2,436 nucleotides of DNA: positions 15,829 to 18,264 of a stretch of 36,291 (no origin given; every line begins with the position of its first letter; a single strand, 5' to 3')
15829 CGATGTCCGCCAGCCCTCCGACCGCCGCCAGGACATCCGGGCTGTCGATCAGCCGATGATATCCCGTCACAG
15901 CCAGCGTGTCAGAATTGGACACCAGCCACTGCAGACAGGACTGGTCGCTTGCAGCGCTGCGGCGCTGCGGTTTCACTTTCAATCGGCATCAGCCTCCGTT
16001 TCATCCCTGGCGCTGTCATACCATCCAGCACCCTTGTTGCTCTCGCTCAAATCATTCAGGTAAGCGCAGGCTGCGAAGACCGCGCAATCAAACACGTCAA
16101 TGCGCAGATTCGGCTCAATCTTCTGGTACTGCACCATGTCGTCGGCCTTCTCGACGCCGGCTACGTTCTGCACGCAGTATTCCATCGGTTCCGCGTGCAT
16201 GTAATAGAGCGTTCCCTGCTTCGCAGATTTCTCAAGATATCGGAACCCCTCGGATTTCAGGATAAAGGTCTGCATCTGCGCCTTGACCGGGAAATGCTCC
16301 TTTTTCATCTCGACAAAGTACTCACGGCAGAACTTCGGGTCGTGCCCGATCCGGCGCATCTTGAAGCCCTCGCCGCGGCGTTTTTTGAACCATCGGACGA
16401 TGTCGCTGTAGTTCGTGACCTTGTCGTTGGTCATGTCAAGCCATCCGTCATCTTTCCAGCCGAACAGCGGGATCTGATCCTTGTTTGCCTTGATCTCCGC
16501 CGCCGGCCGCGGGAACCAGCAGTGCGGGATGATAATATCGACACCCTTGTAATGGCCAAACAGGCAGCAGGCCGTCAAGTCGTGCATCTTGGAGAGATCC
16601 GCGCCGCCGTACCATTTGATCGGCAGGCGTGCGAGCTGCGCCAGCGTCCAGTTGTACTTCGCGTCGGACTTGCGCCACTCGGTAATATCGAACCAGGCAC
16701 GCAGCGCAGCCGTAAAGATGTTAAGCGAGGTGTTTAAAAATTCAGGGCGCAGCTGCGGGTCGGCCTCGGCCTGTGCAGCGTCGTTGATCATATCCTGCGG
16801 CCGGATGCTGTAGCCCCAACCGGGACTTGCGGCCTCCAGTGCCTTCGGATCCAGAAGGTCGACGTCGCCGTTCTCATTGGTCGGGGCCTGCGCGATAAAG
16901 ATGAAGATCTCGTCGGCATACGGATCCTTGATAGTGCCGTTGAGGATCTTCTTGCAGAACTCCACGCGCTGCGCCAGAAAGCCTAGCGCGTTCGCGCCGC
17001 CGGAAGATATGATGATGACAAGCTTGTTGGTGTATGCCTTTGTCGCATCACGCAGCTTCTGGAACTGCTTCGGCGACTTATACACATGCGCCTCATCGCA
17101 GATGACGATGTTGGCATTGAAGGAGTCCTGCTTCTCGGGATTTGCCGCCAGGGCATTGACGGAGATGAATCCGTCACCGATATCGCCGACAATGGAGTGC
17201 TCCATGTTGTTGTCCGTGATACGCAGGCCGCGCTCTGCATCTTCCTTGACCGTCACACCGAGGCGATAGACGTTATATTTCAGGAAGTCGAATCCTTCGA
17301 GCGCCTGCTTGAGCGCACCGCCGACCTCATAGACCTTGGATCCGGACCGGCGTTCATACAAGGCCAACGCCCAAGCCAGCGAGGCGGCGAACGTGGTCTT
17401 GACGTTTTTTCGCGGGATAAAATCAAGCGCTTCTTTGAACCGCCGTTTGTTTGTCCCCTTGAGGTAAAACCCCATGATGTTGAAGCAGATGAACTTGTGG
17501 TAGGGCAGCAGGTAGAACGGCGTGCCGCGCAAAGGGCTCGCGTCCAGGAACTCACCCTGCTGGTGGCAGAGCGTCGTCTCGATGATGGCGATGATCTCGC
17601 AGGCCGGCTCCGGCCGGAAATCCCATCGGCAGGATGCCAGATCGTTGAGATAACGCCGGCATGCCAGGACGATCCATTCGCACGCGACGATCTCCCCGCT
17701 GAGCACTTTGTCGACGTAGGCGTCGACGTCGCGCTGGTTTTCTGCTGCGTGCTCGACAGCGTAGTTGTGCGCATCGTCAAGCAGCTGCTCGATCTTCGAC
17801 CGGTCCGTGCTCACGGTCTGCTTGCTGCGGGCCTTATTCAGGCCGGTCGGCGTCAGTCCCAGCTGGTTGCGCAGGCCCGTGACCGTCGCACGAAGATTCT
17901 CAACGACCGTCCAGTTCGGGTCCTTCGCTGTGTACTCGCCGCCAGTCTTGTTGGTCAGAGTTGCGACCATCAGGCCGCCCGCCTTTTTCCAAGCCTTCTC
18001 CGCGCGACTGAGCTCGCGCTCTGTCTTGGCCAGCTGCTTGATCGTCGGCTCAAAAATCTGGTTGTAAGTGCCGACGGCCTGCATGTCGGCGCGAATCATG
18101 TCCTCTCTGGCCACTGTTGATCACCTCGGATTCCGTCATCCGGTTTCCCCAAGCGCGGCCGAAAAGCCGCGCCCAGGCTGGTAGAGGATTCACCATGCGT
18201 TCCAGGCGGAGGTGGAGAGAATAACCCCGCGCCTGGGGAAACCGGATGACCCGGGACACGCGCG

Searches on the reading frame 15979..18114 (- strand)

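Call 3: search_protein_families(library=pfam, proteins=[window:15979-18114:-], max_evalue=0.1)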
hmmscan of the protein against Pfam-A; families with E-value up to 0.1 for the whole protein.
window:15979-18114:- (711 aa): 3 families
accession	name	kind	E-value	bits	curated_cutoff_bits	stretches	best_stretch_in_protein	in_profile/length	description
PF20441.4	TerL_nuclease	-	5.6e-13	49.1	24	1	400-680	4-277/286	Terminase large subunit, endonuclease domain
PF03354.21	TerL_ATPase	-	1.8e-11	44.5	23.7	1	204-388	1-177/178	Terminase large subunit, ATPase domain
PF05119.17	Terminase_4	-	3.8e-07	30.9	24.7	1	9-94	10-90/98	Phage terminase, small subunit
